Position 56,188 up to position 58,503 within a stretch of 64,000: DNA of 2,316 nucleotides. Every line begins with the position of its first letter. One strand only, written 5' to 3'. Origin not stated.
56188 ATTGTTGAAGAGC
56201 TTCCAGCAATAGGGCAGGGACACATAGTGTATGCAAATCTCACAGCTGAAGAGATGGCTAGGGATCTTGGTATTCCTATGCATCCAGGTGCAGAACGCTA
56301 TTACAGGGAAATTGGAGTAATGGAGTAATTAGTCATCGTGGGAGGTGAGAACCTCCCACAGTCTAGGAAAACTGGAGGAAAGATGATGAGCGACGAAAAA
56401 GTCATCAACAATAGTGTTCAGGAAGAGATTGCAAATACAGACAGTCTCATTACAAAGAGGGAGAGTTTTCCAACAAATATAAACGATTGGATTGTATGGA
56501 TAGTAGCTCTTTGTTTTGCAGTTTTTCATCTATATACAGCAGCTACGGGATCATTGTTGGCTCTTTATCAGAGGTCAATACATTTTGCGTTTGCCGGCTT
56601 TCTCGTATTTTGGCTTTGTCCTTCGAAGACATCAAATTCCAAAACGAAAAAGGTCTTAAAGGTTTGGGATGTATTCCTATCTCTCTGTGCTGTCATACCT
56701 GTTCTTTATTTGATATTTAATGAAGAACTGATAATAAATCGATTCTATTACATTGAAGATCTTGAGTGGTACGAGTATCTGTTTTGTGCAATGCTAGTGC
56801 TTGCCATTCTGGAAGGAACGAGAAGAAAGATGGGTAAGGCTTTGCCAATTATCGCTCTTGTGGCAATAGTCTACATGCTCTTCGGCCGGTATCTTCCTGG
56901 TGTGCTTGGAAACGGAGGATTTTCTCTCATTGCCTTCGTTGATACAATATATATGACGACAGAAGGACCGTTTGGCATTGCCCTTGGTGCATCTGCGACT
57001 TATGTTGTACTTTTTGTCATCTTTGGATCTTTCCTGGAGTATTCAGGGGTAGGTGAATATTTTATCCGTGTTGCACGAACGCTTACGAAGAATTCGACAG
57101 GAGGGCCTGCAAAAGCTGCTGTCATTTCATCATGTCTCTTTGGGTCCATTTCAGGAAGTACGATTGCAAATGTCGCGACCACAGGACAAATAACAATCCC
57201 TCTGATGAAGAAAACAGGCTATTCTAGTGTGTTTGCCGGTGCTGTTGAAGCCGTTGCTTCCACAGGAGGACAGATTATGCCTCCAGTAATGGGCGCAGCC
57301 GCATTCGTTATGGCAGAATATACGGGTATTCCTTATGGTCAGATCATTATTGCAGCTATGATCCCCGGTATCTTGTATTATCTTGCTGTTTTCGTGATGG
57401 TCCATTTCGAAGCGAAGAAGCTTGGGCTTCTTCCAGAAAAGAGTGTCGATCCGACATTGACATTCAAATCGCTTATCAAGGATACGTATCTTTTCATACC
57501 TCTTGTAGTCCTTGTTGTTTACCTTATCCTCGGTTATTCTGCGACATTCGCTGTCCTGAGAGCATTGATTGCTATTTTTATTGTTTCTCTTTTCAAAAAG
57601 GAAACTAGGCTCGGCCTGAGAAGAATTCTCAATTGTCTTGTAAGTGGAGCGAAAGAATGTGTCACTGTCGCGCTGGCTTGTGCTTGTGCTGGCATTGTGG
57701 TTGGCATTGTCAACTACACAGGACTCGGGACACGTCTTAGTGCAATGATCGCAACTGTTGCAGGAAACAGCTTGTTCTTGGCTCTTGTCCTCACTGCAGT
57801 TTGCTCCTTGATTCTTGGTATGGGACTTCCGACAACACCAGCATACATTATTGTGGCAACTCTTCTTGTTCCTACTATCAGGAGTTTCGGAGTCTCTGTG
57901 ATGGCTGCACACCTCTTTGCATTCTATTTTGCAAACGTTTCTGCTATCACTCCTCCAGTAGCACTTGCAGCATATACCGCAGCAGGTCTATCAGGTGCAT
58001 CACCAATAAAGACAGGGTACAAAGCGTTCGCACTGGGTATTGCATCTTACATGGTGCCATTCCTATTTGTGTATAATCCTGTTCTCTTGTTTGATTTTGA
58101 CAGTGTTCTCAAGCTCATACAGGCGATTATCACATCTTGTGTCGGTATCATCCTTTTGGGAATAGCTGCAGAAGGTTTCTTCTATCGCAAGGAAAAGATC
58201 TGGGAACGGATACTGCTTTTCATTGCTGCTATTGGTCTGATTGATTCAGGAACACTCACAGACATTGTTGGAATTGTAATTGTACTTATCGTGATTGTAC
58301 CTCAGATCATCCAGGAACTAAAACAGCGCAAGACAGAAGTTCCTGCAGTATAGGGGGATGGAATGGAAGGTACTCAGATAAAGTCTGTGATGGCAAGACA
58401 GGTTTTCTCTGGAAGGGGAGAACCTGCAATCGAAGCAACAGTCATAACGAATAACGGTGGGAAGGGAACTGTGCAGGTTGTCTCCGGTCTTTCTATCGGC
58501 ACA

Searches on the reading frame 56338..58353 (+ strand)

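Call 3: search_protein_families(library=pfam, proteins=[window:56338-58353:+], max_evalue=0.01)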
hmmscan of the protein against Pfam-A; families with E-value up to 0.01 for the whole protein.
window:56338-58353:+ (671 aa): 2 families
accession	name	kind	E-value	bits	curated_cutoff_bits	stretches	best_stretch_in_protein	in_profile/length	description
PF06808.19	DctM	-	9.4e-87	291.9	23.8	1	153-584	2-405/413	Tripartite ATP-independent periplasmic transporter, DctM component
PF11874.13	DUF3394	-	1.7e-05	25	28.2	1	594-642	2-50/181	Domain of unknown function (DUF3394)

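Call 4: search_protein_families(library=ncbifam, proteins=[window:56338-58353:+], max_evalue=0.01)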
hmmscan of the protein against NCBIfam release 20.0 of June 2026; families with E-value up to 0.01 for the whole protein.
window:56338-58353:+ (671 aa): 3 families
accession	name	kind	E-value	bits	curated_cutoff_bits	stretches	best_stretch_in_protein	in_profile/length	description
TIGR02123.1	TRAP_fused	subfamily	1.4e-193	645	320.65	1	51-658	3-610/615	TRAP transporter fused permease subunit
TIGR00786.1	dctM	subfamily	5.4e-35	120.9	268.45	1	225-559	45-375/405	TRAP transporter large permease subunit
NF011634.1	PRK15060.1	equivalog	3.2e-14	52.8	800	1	221-555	57-388/425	2,3-diketo-L-gulonate TRAP transporter large permease YiaN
